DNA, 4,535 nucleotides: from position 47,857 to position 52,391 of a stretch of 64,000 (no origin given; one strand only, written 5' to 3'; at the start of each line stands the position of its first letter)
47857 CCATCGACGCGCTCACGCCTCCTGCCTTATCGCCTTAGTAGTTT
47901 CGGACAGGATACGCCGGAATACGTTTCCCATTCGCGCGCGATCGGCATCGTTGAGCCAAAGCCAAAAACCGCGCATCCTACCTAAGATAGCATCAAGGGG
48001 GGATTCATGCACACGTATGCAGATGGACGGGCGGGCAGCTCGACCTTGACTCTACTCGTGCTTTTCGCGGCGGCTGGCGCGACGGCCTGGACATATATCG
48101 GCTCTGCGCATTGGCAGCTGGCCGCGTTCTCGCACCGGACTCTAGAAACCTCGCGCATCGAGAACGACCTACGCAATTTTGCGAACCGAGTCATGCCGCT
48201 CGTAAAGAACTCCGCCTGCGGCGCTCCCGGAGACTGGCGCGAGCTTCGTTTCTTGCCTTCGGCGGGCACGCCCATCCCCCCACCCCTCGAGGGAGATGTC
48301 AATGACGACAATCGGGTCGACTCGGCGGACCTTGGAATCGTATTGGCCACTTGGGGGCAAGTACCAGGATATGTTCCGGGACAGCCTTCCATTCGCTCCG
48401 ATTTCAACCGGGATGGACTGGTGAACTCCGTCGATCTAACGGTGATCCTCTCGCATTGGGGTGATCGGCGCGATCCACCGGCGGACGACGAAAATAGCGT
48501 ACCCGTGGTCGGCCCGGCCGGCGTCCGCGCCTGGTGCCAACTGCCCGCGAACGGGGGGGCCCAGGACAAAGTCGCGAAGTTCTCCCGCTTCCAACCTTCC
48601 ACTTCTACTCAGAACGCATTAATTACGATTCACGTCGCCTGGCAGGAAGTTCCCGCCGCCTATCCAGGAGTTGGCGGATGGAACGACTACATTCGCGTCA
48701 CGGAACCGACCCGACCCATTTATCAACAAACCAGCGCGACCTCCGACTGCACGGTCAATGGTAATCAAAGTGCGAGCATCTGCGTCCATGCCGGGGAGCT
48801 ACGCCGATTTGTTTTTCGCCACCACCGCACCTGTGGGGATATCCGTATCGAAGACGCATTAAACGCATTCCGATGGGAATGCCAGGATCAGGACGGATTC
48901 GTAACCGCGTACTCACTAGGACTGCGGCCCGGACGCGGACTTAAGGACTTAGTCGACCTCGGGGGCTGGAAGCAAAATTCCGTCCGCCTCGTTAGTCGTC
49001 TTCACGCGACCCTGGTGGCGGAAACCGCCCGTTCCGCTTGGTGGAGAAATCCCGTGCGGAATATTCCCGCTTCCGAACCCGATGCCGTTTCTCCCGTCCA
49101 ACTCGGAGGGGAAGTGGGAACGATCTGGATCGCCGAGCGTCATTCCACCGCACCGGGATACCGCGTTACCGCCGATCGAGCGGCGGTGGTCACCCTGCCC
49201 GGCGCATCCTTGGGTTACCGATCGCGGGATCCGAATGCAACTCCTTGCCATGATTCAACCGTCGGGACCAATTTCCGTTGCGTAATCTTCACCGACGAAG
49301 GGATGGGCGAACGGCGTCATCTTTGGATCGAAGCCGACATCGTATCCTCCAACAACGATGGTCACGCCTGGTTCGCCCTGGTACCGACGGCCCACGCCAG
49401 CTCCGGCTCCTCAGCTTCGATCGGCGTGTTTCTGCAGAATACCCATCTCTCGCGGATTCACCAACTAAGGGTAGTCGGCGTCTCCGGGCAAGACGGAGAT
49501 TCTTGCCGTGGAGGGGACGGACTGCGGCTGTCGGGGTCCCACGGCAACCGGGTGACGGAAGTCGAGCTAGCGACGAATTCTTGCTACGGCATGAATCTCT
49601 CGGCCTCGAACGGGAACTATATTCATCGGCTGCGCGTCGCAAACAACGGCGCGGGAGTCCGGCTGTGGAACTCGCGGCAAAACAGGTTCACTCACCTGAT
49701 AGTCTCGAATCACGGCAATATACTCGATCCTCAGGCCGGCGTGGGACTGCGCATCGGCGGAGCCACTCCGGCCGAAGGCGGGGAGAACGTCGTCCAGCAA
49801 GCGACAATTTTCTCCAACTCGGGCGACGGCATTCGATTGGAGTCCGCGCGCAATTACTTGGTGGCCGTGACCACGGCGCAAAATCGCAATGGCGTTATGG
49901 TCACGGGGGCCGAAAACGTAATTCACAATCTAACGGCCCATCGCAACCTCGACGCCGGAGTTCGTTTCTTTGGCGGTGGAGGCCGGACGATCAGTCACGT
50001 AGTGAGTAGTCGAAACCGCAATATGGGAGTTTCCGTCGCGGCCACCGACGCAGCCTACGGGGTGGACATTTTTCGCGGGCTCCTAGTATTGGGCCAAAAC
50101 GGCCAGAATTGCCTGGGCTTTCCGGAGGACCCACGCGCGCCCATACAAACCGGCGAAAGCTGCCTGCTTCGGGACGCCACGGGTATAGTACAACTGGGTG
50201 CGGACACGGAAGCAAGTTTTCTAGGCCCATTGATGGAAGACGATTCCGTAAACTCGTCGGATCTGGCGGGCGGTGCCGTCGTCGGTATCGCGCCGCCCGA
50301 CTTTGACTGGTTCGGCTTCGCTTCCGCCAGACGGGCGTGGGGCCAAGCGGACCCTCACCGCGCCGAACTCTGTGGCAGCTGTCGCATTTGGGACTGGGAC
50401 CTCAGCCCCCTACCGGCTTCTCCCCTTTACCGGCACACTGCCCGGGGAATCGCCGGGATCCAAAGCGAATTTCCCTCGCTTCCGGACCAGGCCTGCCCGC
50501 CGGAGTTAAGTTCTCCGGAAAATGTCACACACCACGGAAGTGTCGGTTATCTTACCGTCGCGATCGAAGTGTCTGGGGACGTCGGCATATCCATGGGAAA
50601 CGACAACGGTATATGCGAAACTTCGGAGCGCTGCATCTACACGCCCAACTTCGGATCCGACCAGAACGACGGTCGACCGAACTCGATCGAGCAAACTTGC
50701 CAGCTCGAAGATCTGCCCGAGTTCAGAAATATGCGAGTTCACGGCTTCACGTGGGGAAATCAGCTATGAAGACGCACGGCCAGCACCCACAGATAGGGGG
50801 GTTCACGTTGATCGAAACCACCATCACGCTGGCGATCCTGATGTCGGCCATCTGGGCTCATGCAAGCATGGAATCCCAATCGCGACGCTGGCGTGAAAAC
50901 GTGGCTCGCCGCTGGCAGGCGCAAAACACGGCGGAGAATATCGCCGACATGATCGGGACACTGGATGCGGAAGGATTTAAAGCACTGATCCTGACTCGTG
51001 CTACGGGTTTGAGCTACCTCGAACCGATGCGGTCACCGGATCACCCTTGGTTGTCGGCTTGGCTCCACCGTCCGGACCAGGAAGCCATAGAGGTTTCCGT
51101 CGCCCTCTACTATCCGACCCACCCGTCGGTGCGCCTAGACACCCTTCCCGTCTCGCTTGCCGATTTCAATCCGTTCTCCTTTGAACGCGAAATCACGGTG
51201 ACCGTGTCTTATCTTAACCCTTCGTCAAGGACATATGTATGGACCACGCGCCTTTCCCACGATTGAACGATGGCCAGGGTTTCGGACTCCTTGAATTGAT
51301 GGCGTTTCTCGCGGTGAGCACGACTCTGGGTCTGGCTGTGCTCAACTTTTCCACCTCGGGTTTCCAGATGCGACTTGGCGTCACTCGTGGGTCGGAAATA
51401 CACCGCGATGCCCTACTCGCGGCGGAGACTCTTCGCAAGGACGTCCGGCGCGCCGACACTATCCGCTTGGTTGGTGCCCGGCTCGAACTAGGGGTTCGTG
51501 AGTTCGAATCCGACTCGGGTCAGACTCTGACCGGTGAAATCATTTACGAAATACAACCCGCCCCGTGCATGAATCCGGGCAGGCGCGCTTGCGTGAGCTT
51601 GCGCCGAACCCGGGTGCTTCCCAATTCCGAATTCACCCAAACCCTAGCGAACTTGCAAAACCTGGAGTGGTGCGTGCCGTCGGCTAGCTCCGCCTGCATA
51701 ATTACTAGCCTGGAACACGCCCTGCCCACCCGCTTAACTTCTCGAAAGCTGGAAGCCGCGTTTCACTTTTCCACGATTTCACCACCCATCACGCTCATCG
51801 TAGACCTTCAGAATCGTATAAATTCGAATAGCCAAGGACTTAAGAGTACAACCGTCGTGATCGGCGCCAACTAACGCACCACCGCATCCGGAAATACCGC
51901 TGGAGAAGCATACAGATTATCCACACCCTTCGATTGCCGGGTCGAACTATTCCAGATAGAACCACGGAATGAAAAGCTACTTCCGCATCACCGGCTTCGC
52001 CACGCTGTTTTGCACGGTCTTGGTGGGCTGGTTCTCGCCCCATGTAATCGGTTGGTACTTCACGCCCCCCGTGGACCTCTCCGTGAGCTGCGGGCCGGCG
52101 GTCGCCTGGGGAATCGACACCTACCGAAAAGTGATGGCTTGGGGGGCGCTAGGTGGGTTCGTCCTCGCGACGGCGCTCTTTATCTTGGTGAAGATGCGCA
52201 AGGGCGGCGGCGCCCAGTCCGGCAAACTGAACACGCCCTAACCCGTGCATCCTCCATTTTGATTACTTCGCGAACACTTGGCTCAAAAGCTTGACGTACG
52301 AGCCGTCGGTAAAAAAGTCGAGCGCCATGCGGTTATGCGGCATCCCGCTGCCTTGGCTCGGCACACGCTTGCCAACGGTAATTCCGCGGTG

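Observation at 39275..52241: Cluster of giant secreted proteins combining pilin-like N-terminal helices with dockerin-type repeats and a beta-helix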

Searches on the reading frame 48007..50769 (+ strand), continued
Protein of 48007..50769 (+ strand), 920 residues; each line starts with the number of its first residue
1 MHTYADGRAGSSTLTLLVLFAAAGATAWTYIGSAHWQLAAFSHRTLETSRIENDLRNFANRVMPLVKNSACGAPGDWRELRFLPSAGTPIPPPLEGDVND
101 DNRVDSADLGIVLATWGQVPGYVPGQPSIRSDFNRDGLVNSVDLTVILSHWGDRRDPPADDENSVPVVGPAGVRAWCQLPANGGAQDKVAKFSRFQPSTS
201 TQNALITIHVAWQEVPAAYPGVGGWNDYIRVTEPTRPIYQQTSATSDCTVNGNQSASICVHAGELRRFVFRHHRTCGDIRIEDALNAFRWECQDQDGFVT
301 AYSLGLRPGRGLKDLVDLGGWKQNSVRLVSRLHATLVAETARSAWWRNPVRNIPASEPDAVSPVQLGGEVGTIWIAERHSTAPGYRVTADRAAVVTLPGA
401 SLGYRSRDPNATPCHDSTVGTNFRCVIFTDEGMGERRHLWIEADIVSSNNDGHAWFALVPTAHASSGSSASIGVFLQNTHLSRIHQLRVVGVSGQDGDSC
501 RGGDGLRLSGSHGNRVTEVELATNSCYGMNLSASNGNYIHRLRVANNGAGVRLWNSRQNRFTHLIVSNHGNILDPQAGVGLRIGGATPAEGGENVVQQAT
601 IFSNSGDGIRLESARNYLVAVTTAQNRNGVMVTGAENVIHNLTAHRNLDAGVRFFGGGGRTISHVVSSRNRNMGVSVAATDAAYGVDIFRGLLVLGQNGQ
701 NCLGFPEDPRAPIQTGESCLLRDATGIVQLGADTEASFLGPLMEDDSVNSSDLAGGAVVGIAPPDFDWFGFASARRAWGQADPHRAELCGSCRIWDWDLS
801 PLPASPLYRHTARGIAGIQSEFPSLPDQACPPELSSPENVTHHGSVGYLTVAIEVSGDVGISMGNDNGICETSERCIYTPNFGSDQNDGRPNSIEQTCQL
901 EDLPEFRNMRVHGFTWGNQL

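Call 59: predict_structure(alignment_id=A1)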
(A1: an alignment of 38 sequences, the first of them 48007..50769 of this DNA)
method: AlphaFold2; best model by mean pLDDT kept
length: 920 residues; sequences in the alignment: 38
mean_pLDDT: 73.6   pTM: 0.76
mean pLDDT of the five models: 73.6, 72.7, 71.0, 70.4, 69.2
residues with pLDDT >= 90: 366; 70-90: 218; 50-70: 124; < 50: 212
segments of 3 or more residues with pLDDT < 50: 1-10, 24-50, 62-205, 450-458, 813-820, 890-894, 916-920
pLDDT, mean of each block of 10 residues (from residue 1): 39 59 48 35 37 62 45 34 33 33 31 28 31 30 30 35 39 37 37 35 51 82 89 85 70 70 94 92 96 95 93 97 96 91 95 88 91 96 93 96 89 85 92 77 83 47 65 94 96 75 92 95 94 94 94 95 93 75 87 91 95 94 96 93 95 89 93 88 80 92 80 77 80 86 94 84 81 90 66 89 62 47 65 65 69 74 73 84 75 60 73 52
secondary structure, 60 per line:
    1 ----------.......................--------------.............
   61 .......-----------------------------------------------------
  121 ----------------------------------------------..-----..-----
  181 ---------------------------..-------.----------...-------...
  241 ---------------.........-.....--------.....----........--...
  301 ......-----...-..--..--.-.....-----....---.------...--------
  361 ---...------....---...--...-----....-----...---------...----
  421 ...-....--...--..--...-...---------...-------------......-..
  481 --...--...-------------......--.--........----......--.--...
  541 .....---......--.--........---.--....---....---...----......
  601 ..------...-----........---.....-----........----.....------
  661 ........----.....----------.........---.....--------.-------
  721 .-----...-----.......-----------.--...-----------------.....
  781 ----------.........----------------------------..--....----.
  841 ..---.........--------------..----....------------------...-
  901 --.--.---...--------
elements in order (helices of 4 or more, strands of 3 or more residues): H11-33 H48-67 E228-230 E259-261 E266-270 E279-283 E288-295 E298-306 E326-330 E336-339 E350-352 E364-366 E373-376 E380-382 E385-387 E393-396 E402-404 E414-416 E421-423 E425-428 E440-442 E444-446 E472-477 E483-485 E488-490 E504-509 E515-522 E527-532 E538-545 E549-554 E560-567 E581-584 E595-602 E609-611 E617-624 E628-632 E638-645 E650-654 E661-668 E673-677 E688-696 E700-704 E727-729 E738-741 E756-758 E776-780 E791-799 H832-835 E840-842 E846-854 E875-878 E897-899 E910-912

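Call 63: fold_search(model_id=the predicted structure, library=pdb)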
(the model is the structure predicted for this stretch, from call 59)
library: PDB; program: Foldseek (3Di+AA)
matches with E <= 10: 1027; with E <= 0.001: 60
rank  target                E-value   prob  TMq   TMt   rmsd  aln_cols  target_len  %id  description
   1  6k0m                  3.5e-07  1.00  0.26  0.41  16.7       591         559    9  Catalytic domain of GH87 alpha-1,3-glucanase from Paenibacillus glycanilyticus FH11 (released 2019-12-25)
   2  6k0q_A                3.8e-07  1.00  0.26  0.41  17.1       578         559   10  Catalytic domain of GH87 alpha-1,3-glucanase D1068A in complex with nigerose (released 2019-12-25)
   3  6k0s_A                5.1e-07  1.00  0.24  0.38  17.3       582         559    9  Catalytic domain of GH87 alpha-1,3-glucanase D1069A in complex with nigerose (released 2019-12-25)
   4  6k0p_A                1.0e-06  1.00  0.26  0.41  17.2       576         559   10  Catalytic domain of GH87 alpha-1,3-glucanase D1045A in complex with nigerose (released 2019-12-25)
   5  2uve_A                1.8e-06  1.00  0.24  0.36  13.1       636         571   10  Structure of Yersinia enterocolitica Family 28 Exopolygalacturonase (released 2007-05-08)
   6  3jur_A                2.1e-06  1.00  0.22  0.41   9.7       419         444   10  The crystal structure of a hyperthermoactive Exopolygalacturonase from Thermotoga maritima (released 2009-11-17)
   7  7c7d_A                2.2e-06  1.00  0.24  0.40  15.4       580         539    9  Crystal structure of the catalytic unit of thermostable GH87 alpha-1,3-glucanase from Streptomyces thermodiastaticus s (released 2020-11-11)
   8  2uvf_B                2.8e-06  1.00  0.20  0.29  13.7       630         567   10  Structure of Yersinia enterocolitica Family 28 Exopolygalacturonase in Complex with Digalaturonic Acid (released 2007-05-08)
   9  4ozy                  9.1e-06  1.00  0.25  0.52   6.4       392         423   14  Crystal Structure of the periplasmic alginate epimerase AlgG T265N mutant (released 2015-03-04)
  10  6k0v_A                9.5e-06  1.00  0.27  0.42  16.9       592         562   10  Catalytic domain of GH87 alpha-1,3-glucanase D1069A in complex with tetrasaccharides (released 2019-12-25)
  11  4nk6                  1.4e-05  1.00  0.19  0.39   9.1       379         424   14  Crystal Structure of the periplasmic alginate epimerase AlgG (released 2014-01-15)
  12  6f7k_B                1.5e-05  1.00  0.20  0.32   8.6       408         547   11  Crystal structure of Dettilon tailspike protein (gp208) (released 2018-12-19)
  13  8wm1_A                1.7e-05  1.00  0.19  0.33  12.3       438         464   14  DHS dehydratase (released 2024-10-02)
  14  5gai_0                3.2e-05  1.00  0.21  0.28  20.8       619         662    9  Probabilistic Structural Models of Mature P22 Bacteriophage Portal, Hub, and Tailspike proteins (released 2016-02-17)
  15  7b8b_A                4.7e-05  1.00  0.18  0.39  11.2       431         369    8  ADPG2 - ENDOPOLYGALACTURONASE FROM ARABIDOPSIS THALIANA (released 2022-06-22)
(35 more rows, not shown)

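Call 71: find_related_loci(query=A1, collection=metagenome_contigs, flank=6000)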
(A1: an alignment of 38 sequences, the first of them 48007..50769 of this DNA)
Query A1 (920 aa) in metagenome_contigs; peptide patterns used: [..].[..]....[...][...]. (x = any residue, [..] = any of these).
190 stretches matched a pattern; 137 encode a relative of the query (tblastn E <= 1e-3); the best 80 are kept; 80 distinct loci.
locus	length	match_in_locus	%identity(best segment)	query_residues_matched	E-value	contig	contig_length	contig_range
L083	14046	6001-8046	28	215-915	1e-58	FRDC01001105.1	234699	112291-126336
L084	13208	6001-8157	25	171-902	1e-50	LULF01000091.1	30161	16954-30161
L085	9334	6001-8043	26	178-889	7e-49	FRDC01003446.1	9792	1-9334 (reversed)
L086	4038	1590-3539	27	225-891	1e-45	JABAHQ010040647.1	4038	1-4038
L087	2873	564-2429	27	225-889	2e-45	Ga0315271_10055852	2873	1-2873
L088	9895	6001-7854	27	183-889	5e-45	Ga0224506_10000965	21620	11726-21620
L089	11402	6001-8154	25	203-914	3e-44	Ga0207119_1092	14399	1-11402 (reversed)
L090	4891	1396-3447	28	225-888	5e-44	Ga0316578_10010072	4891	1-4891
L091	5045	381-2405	26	219-901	1e-43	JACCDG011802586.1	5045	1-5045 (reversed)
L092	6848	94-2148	26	215-902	4e-43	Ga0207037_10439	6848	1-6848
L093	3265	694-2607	26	225-889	2e-43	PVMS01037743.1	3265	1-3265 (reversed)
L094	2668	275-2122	25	215-902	1e-43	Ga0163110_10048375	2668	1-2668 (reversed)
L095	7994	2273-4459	25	225-886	5e-43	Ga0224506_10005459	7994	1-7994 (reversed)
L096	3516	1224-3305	26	225-890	4e-43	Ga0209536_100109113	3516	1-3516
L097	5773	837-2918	26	225-890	6e-43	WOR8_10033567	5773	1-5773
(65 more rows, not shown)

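Call 83: search_protein_families(library=ncbifam, max_evalue=1, proteins=[L089:5611-5940:+, L089:8179-8829:+, L091:3020-5044:+])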
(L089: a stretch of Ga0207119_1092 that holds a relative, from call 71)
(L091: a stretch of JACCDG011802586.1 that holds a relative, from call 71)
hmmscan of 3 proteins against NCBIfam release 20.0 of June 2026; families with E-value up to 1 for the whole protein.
L089:5611-5940:+ (110 aa): 1 family
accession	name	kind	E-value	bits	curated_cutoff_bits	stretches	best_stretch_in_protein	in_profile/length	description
TIGR02607.1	antidote_HigA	equivalog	0.00018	21.3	47.7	1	18-65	11-58/81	HigA family addiction module antitoxin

L089:8179-8829:+ (216 aa): 10 families
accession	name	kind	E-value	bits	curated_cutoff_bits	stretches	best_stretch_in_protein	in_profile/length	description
NF041775.1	typeIV_PilA_Myxo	equivalog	2.8e-12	47.1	400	1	4-70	10-76/214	type IV pilin protein PilA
NF007862.0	PRK10574.1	equivalog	6.1e-08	32.9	138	1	1-36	1-36/145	prepilin peptidase-dependent pilin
NF007800.0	PRK10506.1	equivalog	5.3e-06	26.3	158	1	2-38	6-42/163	prepilin peptidase-dependent protein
TIGR02532.1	IV_pilin_GFxxxE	domain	6.6e-05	22.6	16.3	1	5-26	2-23/24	prepilin-type N-terminal cleavage/methylation domain-containing protein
TIGR02523.1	type_IV_pilV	equivalog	0.0056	17.2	52.2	1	5-31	2-30/139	type IV pilus modification protein PilV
TIGR01710.1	typeII_sec_gspG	equivalog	0.0078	16.2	88.85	1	5-50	1-46/134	type II secretion system major pseudopilin GspG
TIGR01708.2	typeII_sec_gspH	equivalog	0.03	14.3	80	1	4-23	1-20/169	type II secretion system minor pseudopilin GspH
NF040982.1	ComGD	equivalog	0.056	13.8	70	0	4-40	1-38/139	competence type IV pilus minor pilin ComGD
NF040904.1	PhrA_Strep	subfamily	0.16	12.2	40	1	10-43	7-40/56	PhrA family quorum-sensing system peptide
NF004871.0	PRK06228.1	equivalog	0.17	11.7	135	1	13-57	43-87/133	F0F1 ATP synthase subunit epsilon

L091:3020-5044:+ (675 aa): 4 families
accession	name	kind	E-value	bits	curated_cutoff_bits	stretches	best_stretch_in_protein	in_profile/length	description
TIGR02523.1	type_IV_pilV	equivalog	0.00011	22.7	52.2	1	6-50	1-47/139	type IV pilus modification protein PilV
NF041013.1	T4P_ComGE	equivalog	0.005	16.9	49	1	4-36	1-33/83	competence type IV pilus minor pilin ComGE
NF007660.0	PRK10332.1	equivalog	0.053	14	86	1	2-32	4-33/107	prepilin-type N-terminal cleavage/methylation domain-containing protein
TIGR02532.1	IV_pilin_GFxxxE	domain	0.16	11.8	16.3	1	6-29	1-24/24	prepilin-type N-terminal cleavage/methylation domain-containing protein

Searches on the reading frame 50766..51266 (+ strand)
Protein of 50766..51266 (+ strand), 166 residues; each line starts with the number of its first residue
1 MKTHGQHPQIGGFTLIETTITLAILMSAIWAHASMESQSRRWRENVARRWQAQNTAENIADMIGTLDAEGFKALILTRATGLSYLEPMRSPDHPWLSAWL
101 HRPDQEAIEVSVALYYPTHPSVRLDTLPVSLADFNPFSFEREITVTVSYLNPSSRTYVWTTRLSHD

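Call 4: search_protein_families(library=pfam, max_evalue=0.1, proteins=[window:50769-51266:+])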
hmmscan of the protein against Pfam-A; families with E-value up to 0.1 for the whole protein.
window:50769-51266:+ (165 aa): 1 family
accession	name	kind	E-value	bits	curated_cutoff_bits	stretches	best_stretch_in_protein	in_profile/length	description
PF07963.17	N_methyl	-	0.006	16.6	21.2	1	11-25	6-20/27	Prokaryotic N-terminal methylation motif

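Call 6: search_protein_families(library=ncbifam, max_evalue=0.1, proteins=[window:50769-51266:+])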
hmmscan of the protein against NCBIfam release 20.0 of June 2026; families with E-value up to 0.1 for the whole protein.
window:50769-51266:+ (165 aa): 3 families
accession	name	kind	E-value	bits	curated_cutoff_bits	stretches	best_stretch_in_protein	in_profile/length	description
TIGR02523.1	type_IV_pilV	equivalog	0.019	15.5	52.2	1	11-62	3-54/139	type IV pilus modification protein PilV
TIGR02532.1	IV_pilin_GFxxxE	domain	0.055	13.4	16.3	1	11-24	3-16/24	prepilin-type N-terminal cleavage/methylation domain-containing protein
TIGR01707.1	gspI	equivalog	0.058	13.9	44.35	1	11-57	1-47/101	type II secretion system minor pseudopilin GspI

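Call 47: search_solved_structures(query=window:50766-51266:+, max_evalue=5)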
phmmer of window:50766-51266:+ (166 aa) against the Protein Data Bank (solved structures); distinct sequences matched with E-value up to 5: 1.
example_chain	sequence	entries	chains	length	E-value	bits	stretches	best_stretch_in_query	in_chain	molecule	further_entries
7ww2_A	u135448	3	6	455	1.5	12.1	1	104-149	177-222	8-oxoguanine deaminase | Hydroxydechloroatrazine ethylaminohydrolase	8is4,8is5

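Call 54: search_protein_families(library=pfam, max_evalue=10, proteins=[window:50766-51266:+])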
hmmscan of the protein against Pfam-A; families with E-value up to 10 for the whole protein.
window:50766-51266:+ (166 aa): 1 family
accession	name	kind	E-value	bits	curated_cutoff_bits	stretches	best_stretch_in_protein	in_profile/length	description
PF07963.17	N_methyl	-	0.006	16.5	21.2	1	12-26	6-20/27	Prokaryotic N-terminal methylation motif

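Call 83: search_protein_families(library=ncbifam, max_evalue=1, proteins=[window:50766-51266:+])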
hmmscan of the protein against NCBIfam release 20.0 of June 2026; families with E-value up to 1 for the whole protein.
window:50766-51266:+ (166 aa): 3 families
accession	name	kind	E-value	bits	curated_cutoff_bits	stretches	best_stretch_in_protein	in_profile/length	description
TIGR02523.1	type_IV_pilV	equivalog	0.019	15.4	52.2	1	12-63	3-54/139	type IV pilus modification protein PilV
TIGR02532.1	IV_pilin_GFxxxE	domain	0.055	13.3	16.3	1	12-25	3-16/24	prepilin-type N-terminal cleavage/methylation domain-containing protein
TIGR01707.1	gspI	equivalog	0.058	13.9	44.35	1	12-58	1-47/101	type II secretion system minor pseudopilin GspI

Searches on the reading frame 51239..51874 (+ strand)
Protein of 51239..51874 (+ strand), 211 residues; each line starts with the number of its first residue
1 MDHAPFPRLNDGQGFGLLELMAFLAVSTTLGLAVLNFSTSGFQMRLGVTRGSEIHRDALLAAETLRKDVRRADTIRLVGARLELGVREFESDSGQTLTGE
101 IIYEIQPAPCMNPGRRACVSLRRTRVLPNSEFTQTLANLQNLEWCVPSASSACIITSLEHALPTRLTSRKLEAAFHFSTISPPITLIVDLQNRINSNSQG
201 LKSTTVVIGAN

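Call 4: search_protein_families(library=pfam, max_evalue=0.1, proteins=[window:51239-51874:+])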
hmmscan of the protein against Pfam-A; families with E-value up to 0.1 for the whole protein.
window:51239-51874:+ (211 aa): 1 family
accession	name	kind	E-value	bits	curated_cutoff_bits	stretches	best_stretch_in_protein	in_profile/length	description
PF07963.17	N_methyl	-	0.052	13.6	21.2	0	13-35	5-27/27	Prokaryotic N-terminal methylation motif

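Call 6: search_protein_families(library=ncbifam, max_evalue=0.1, proteins=[window:51239-51874:+])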
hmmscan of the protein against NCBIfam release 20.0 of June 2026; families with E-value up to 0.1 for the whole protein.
window:51239-51874:+ (211 aa): 0 families

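Call 48: search_solved_structures(query=window:51239-51874:+, max_evalue=5)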
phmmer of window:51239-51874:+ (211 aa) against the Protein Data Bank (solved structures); distinct sequences matched with E-value up to 5: 2.
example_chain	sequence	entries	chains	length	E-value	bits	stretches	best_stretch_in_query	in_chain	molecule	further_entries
3hls_A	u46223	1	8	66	0.65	13.1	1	55-113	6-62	Guanylate cyclase soluble subunit beta-1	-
8tld_C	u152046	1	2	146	0.76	12.9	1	54-151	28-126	Interleukin-5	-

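Call 54: search_protein_families(library=pfam, max_evalue=10, proteins=[window:51239-51874:+])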
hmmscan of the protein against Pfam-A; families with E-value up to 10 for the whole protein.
window:51239-51874:+ (211 aa): 1 family
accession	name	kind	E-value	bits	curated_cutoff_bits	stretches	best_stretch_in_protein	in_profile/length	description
PF07963.17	N_methyl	-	0.052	13.6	21.2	1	13-35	5-27/27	Prokaryotic N-terminal methylation motif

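Call 83: search_protein_families(library=ncbifam, max_evalue=1, proteins=[window:51239-51874:+])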
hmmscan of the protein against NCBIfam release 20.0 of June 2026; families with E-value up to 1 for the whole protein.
window:51239-51874:+ (211 aa): 1 family
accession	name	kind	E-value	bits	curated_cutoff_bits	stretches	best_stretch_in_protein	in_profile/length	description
NF007848.0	PRK10557.1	equivalog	0.15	11.4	120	1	12-72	10-70/192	prepilin peptidase-dependent protein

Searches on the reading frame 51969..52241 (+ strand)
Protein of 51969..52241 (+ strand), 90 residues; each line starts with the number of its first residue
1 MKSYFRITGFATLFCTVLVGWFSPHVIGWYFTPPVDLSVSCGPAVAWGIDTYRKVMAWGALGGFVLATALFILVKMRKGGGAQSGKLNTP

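Call 4: search_protein_families(library=pfam, max_evalue=0.1, proteins=[window:51969-52241:+])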
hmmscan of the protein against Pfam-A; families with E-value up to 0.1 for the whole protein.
window:51969-52241:+ (90 aa): 0 families

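Call 6: search_protein_families(library=ncbifam, max_evalue=0.1, proteins=[window:51969-52241:+])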
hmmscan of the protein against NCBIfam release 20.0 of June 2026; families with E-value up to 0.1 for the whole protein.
window:51969-52241:+ (90 aa): 0 families

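Call 54: search_protein_families(library=pfam, max_evalue=10, proteins=[window:51969-52241:+])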
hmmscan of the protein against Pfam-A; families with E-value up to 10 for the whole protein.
window:51969-52241:+ (90 aa): 0 families
